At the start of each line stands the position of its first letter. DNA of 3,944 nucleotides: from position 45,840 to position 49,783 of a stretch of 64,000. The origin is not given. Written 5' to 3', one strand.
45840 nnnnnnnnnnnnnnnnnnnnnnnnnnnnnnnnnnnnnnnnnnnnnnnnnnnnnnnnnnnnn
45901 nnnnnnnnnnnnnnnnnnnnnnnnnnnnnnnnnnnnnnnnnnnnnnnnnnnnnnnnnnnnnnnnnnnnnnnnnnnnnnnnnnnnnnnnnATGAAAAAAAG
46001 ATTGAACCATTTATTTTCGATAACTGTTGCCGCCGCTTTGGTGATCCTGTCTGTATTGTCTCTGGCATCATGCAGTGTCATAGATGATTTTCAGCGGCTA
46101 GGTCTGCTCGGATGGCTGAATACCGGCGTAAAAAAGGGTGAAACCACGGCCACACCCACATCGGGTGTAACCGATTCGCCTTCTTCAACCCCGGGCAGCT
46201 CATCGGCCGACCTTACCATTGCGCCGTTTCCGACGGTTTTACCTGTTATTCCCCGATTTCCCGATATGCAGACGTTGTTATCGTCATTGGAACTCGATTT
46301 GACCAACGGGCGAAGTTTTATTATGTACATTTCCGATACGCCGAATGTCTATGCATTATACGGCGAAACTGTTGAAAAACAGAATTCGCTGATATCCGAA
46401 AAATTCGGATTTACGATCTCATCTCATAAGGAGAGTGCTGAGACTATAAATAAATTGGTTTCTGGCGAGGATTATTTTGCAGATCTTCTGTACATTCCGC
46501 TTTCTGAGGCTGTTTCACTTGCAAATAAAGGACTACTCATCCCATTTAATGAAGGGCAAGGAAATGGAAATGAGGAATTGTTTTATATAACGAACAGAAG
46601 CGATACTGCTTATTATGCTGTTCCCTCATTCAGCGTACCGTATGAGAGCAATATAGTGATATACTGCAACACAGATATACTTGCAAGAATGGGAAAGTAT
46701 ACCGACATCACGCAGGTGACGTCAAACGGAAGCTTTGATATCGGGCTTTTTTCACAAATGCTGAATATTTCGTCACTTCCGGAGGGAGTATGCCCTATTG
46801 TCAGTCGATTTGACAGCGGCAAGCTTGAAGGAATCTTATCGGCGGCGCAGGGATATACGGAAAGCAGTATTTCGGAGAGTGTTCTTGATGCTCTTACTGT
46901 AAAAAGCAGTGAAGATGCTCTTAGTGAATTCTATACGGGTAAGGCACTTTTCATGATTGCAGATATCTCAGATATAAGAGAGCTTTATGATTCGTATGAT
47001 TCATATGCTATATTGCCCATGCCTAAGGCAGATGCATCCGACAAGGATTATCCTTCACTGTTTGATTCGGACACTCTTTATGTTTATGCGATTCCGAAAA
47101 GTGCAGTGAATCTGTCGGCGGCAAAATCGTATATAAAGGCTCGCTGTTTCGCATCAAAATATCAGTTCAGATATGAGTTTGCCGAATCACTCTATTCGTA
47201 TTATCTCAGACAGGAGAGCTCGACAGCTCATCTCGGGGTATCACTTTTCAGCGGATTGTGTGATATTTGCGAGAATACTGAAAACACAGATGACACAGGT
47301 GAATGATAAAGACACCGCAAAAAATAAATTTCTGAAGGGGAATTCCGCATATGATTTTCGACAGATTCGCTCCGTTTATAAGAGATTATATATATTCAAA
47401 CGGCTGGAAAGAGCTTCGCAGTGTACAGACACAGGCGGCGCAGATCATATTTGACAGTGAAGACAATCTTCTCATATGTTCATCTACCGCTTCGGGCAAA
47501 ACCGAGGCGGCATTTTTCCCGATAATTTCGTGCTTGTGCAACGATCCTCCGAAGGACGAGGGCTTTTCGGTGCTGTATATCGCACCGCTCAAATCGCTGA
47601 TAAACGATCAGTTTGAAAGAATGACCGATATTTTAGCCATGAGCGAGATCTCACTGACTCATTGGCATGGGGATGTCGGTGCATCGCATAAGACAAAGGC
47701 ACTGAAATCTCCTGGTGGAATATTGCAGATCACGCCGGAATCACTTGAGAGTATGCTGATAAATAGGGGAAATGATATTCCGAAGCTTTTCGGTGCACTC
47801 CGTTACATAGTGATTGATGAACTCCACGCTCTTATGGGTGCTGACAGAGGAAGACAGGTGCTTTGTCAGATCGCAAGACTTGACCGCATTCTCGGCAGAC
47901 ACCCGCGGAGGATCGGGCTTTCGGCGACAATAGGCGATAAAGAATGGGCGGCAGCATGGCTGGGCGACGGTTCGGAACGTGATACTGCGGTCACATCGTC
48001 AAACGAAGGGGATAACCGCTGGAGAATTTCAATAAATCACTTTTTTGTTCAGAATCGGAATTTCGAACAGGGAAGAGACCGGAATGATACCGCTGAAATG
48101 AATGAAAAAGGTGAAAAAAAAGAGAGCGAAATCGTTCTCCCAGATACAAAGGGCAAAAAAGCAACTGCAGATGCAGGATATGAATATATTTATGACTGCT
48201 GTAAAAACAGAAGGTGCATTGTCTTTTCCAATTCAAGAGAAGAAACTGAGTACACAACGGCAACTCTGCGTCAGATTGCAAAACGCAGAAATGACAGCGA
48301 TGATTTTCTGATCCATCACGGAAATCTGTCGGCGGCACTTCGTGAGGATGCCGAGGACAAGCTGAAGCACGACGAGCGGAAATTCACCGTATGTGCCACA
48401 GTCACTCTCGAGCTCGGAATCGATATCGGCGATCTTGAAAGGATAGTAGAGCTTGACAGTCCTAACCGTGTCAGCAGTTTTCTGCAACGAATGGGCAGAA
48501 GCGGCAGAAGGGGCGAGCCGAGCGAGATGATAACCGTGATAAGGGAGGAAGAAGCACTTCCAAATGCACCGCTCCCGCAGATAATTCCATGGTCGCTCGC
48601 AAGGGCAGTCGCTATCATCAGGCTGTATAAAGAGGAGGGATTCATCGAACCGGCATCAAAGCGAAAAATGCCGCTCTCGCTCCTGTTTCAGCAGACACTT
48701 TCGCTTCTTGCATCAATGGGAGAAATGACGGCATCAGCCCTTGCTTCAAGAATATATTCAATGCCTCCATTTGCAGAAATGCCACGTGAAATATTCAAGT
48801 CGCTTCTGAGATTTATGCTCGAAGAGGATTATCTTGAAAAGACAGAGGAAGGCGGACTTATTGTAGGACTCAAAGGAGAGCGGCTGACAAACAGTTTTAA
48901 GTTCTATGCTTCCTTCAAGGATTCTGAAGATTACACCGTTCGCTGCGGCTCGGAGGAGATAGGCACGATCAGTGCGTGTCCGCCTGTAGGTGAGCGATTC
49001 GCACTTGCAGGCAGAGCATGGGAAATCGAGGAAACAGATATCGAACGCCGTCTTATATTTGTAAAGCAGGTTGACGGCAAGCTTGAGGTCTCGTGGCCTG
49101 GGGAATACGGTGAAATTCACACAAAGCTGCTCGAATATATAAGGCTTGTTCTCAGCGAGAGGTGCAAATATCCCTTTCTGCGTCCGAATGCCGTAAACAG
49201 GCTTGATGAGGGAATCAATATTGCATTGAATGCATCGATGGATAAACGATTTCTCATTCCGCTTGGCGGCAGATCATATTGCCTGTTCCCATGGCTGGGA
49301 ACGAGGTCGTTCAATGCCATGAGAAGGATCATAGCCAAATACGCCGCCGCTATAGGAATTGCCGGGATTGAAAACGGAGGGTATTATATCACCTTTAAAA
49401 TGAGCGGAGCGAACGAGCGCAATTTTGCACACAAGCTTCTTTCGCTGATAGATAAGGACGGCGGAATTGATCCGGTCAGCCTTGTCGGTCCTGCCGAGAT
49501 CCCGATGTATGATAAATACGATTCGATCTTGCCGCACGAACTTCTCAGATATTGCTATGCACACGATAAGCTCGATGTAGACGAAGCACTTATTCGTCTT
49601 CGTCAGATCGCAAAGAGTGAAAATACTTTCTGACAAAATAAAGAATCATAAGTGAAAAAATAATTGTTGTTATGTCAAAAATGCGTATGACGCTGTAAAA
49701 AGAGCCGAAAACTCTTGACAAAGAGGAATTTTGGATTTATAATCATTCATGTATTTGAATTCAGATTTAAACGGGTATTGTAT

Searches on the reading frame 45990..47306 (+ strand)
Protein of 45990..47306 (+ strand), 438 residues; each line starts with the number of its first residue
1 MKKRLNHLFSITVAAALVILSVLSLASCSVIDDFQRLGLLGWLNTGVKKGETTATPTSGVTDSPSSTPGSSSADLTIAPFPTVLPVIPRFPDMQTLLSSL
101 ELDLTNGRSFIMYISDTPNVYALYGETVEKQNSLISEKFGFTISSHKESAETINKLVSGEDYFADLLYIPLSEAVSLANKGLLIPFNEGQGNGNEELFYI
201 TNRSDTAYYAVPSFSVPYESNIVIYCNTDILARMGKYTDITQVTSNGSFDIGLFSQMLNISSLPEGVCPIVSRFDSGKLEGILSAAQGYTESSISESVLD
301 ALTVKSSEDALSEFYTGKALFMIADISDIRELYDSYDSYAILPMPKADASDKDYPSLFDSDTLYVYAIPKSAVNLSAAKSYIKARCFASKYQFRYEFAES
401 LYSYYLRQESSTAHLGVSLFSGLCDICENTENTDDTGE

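Call 26: search_protein_families(library=pfam, proteins=[window:45990-47306:+])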
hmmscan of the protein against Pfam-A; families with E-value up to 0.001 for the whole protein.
window:45990-47306:+ (438 aa): 2 families
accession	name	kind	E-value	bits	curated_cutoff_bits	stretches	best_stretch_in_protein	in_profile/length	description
PF01547.30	SBP_bac_1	-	7.6e-05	23.3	26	1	157-383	44-298/307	Bacterial extracellular solute-binding protein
PF13416.11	SBP_bac_8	-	0.00091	19.5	27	0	148-385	20-241/279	Bacterial extracellular solute-binding protein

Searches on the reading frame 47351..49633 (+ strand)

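Call 26: search_protein_families(library=pfam, proteins=[window:47351-49633:+])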
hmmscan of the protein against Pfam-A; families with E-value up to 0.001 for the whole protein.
window:47351-49633:+ (760 aa): 5 families
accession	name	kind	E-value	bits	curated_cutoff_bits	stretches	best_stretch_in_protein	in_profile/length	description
PF00270.35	DEAD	-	3.4e-28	98.9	26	1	24-195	2-161/167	DEAD/DEAH box helicase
PF00271.37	Helicase_C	-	2.9e-17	63.3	23.5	1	282-388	8-110/110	Helicase conserved C-terminal domain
PF04851.21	ResIII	-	1.5e-07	31.9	22.5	1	21-194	3-162/164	Type III restriction enzyme, res subunit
PF19306.5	WH_Lhr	-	9.3e-06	25.6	27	0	429-490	5-65/168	Large helicase-related protein, winged helix domain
PF22590.2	Cas3-like_C_2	-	7e-05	23.5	27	1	303-387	16-104/106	CRISPR-associated nuclease/helicase Cas3, C-terminal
